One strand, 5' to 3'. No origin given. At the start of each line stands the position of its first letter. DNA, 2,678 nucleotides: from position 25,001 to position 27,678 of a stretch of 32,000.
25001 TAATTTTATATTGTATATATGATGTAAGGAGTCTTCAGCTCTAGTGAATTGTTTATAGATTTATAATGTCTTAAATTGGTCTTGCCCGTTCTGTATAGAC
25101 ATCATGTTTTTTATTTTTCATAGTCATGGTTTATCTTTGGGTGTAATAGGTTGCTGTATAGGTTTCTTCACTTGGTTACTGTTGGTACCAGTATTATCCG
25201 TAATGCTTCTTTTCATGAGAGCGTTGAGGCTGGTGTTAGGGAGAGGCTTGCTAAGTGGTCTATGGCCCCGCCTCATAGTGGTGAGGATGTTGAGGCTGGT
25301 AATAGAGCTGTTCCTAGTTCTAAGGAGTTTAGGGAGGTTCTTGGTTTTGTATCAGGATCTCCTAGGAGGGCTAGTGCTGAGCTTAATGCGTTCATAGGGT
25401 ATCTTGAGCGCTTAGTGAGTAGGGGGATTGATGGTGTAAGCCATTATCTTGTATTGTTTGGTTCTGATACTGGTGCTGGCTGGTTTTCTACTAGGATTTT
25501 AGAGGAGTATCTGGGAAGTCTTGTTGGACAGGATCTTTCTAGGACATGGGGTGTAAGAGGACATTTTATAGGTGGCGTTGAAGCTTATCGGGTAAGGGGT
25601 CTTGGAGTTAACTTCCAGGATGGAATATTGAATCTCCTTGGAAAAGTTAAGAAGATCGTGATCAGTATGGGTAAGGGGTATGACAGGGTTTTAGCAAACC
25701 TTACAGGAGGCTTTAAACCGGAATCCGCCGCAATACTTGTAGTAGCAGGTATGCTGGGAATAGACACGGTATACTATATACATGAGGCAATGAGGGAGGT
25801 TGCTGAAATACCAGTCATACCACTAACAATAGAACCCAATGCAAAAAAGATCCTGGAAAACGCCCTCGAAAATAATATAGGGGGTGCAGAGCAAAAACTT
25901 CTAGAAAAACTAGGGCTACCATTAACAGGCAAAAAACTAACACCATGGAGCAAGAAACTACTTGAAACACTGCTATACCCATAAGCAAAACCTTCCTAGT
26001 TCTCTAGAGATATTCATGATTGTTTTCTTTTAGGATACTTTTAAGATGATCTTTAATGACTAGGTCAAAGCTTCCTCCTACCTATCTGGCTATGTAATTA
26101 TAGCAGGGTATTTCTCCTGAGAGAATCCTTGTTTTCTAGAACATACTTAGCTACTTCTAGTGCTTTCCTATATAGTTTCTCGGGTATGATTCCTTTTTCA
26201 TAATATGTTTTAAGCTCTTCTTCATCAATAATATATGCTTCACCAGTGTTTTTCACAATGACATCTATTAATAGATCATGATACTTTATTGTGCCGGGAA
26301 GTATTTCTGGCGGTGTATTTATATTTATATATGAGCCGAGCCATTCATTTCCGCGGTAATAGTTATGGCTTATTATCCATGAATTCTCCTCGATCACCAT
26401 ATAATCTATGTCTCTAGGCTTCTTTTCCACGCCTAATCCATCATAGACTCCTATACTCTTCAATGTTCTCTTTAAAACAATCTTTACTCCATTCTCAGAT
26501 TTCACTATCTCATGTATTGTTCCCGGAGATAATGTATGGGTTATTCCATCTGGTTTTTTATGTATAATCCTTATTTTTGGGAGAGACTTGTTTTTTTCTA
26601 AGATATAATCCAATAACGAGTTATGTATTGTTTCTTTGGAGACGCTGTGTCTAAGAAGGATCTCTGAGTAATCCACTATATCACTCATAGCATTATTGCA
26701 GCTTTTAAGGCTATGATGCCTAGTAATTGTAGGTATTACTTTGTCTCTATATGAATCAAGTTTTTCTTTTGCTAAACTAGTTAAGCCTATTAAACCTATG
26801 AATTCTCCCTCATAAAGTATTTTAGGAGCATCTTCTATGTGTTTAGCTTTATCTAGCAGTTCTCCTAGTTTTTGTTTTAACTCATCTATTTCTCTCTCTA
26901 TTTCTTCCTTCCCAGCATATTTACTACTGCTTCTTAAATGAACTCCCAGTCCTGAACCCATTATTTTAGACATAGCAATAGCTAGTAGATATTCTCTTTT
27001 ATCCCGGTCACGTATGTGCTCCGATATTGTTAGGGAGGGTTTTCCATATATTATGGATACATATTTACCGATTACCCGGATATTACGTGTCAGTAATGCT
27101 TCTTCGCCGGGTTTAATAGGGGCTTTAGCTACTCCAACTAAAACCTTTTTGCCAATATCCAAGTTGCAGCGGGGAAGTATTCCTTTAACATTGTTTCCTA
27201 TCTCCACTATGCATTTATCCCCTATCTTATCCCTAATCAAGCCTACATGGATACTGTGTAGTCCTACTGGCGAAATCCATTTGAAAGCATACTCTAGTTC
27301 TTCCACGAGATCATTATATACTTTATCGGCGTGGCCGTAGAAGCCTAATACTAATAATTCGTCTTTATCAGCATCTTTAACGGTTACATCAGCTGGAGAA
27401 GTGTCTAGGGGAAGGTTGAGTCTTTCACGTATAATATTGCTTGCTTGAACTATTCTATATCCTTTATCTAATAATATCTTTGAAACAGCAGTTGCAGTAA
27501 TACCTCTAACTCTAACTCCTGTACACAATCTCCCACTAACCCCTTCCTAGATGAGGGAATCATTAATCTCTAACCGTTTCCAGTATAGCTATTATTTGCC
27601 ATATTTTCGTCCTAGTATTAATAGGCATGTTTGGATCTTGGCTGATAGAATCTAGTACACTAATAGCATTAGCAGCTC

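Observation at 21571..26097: Orphan cyclic-oligoadenylate-signalling island: Csx1, an unknown 434-aa protein and a CARF-only protein, with no type III effector complex or CRISPR array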

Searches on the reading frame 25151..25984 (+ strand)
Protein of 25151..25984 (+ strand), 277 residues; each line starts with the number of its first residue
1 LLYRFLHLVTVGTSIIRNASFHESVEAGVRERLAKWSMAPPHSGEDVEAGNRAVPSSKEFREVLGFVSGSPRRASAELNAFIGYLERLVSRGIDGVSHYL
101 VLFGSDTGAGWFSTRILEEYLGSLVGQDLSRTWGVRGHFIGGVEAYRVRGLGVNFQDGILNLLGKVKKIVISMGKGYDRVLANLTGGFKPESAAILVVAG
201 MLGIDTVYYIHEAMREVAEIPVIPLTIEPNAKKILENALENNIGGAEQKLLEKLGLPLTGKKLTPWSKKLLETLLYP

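Call 4: search_protein_families(library=pfam, proteins=[window:25151-25984:+], max_evalue=0.1)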
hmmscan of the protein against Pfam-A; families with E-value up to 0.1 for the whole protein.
window:25151-25984:+ (277 aa): 1 family
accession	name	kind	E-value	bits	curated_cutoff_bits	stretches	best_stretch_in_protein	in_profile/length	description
PF09651.16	Cas_APE2256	-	1.9e-27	96.3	24.8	1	72-222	1-135/136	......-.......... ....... (Cas_APE2256)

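Call 5: search_protein_families(library=ncbifam, proteins=[window:25151-25984:+], max_evalue=0.1)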
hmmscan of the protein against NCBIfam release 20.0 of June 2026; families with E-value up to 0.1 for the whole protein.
window:25151-25984:+ (277 aa): 3 families
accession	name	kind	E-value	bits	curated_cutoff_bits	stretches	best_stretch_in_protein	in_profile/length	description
TIGR02619.1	TIGR02619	domain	7.5e-25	87.6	37.45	1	65-223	4-149/149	putative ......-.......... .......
NF040951.1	CRSPR_nucase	equivalog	7.2e-14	51.4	600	1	6-258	4-237/322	CRISPR system ring nuclease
TIGR03642.1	cas_csx14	hypoth_equivalog_domain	0.013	15.8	90.35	1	157-210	68-123/124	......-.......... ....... Csx14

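Call 35: search_protein_families(library=padloc, proteins=[window:25151-25984:+], max_evalue=0.1)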
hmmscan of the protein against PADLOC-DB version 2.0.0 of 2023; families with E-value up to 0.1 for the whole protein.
window:25151-25984:+ (277 aa): 31 families (the best 25 are shown)
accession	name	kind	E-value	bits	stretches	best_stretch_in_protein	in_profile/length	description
PDLC01926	CARF7--CARF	-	1.1e-66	222.9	1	5-273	2-240/241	-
PDLC01033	CARF_RelE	-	9.7e-39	131.5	1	8-244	5-194/294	CARF+RelE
PDLC01355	Csm6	-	4e-35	118.9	1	51-231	11-169/172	CAS-III; associated_signaling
PDLC01928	CARF7--CARF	-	1.2e-31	108.2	1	7-240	4-222/278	-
PDLC01462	Csm6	-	2.9e-31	106.6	1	11-240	1-190/192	CAS-III; associated_signaling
PDLC01307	Csm6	-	8.1e-28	95.3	1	45-231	8-164/169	CAS-III; associated_signaling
PDLC01634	Csm6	-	3.9e-27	93.1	1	72-222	1-129/130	CAS-III; associated_signaling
PDLC01934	CARF7--CARF_RelE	-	3.1e-16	57.4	1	7-237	5-211/359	-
PDLC01930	CARF7--CARF_DUF2103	-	1.5e-14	52.1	1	8-230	6-185/353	-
PDLC01937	CARF7--CARF_RelE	-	9.5e-14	49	1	55-229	22-175/344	-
PDLC01936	CARF7--CARF_RelE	-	2.5e-13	48.1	1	9-230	6-197/356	-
PDLC01931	CARF7--CARF_DUF2103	-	1.1e-11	42.6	1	69-228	39-176/340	-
PDLC01969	CARF_RelE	-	1.1e-07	29.5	1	153-228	62-132/296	-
PDLC01939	CARF7--CARF_RelE_like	-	1.4e-05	22.1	1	88-229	65-194/370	-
PDLC01932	CARF7--CARF_DUF2103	-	5e-05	20.9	1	157-230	118-189/361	-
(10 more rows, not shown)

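Call 91: search_solved_structures(query=window:25151-25984:+, max_evalue=1, show_alignments=3)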
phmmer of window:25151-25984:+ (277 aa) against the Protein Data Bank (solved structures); distinct sequences matched with E-value up to 1: 4.
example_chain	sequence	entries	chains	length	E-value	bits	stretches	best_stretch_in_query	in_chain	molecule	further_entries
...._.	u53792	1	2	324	8.1e-15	58.4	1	6-258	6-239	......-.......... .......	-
7pq2_AAA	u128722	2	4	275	4.4e-12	49.4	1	6-258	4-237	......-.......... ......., APE2256 family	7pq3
7pq6_AAA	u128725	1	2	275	1.2e-11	48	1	6-258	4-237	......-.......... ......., APE2256 family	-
7pqa_AAA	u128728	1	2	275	1.5e-10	44.4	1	6-258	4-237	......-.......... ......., APE2256 family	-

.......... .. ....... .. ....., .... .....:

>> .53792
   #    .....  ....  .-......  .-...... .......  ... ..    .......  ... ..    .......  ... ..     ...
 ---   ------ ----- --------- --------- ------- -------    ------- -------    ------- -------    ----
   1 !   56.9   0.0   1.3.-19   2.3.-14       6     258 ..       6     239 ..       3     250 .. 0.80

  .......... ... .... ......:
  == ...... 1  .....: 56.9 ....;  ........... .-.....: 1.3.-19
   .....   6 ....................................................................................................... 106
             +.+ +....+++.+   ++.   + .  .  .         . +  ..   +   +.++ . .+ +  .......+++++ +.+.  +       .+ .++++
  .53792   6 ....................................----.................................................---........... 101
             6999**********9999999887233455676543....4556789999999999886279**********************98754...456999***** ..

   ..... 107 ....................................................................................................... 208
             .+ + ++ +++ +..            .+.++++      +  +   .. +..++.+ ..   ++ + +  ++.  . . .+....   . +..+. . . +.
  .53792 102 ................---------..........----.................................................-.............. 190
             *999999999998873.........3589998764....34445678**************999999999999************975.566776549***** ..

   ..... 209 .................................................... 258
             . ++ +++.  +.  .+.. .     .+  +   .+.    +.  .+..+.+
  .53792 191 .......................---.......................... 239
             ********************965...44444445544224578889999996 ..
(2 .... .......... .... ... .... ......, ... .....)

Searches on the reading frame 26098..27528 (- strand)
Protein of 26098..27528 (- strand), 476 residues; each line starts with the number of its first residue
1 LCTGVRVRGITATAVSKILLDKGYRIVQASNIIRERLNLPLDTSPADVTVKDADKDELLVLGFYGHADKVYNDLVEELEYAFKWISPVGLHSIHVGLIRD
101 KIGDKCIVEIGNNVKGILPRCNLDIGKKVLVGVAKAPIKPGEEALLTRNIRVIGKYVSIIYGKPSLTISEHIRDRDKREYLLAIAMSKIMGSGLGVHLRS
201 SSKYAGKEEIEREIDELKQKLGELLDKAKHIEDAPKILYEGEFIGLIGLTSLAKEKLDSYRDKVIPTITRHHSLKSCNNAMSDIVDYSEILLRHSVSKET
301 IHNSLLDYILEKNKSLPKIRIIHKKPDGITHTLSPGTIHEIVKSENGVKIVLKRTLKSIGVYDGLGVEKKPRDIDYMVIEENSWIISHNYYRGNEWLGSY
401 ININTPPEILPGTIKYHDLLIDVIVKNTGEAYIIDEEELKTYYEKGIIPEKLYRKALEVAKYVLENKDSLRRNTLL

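Call 4: search_protein_families(library=pfam, proteins=[window:26098-27528:-], max_evalue=0.1)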
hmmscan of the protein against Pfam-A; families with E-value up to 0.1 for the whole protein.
window:26098-27528:- (476 aa): 2 families
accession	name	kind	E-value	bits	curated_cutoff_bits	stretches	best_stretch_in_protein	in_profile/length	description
PF04167.18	DUF402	-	1e-16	61.3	23.9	1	375-439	3-68/68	Protein of unknown function (DUF402)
PF10150.14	RNase_E_G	-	4.2e-08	33.4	25.5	1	154-254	4-102/270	Ribonuclease E/G family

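Call 5: search_protein_families(library=ncbifam, proteins=[window:26098-27528:-], max_evalue=0.1)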
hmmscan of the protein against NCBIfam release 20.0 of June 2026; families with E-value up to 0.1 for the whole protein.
window:26098-27528:- (476 aa): 8 families
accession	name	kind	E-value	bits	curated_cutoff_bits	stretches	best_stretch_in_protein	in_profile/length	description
TIGR00757.1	RNaseEG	subfamily_domain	1e-10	41.1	325.95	1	123-245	85-206/415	Rne/Rng family ribonuclease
NF052586.1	RnaseECyano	equivalog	1.4e-06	27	900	1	127-239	90-199/619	ribonuclease E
NF052588.1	RnaseEMycob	equivalog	0.00013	19.9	1400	1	123-232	416-522/945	ribonuclease E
NF008689.0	PRK11712.1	equivalog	0.0013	17.3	594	1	126-241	100-212/489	ribonuclease G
NF049996.1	NtdP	equivalog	0.022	14.7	280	1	379-451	62-133/168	nucleoside tri-diphosphate phosphatase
NF049998.1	FomD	equivalog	0.039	13.6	320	1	382-456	89-163/207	cytidylyl-2-hydroxypropylphosphonate hydrolase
NF010183.0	PRK13662.1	equivalog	0.047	13.5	213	1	396-452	81-137/177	hypothetical protein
NF052504.1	sll1863_fam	domain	0.077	13.2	35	0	205-258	4-57/93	sll1863 family stress response protein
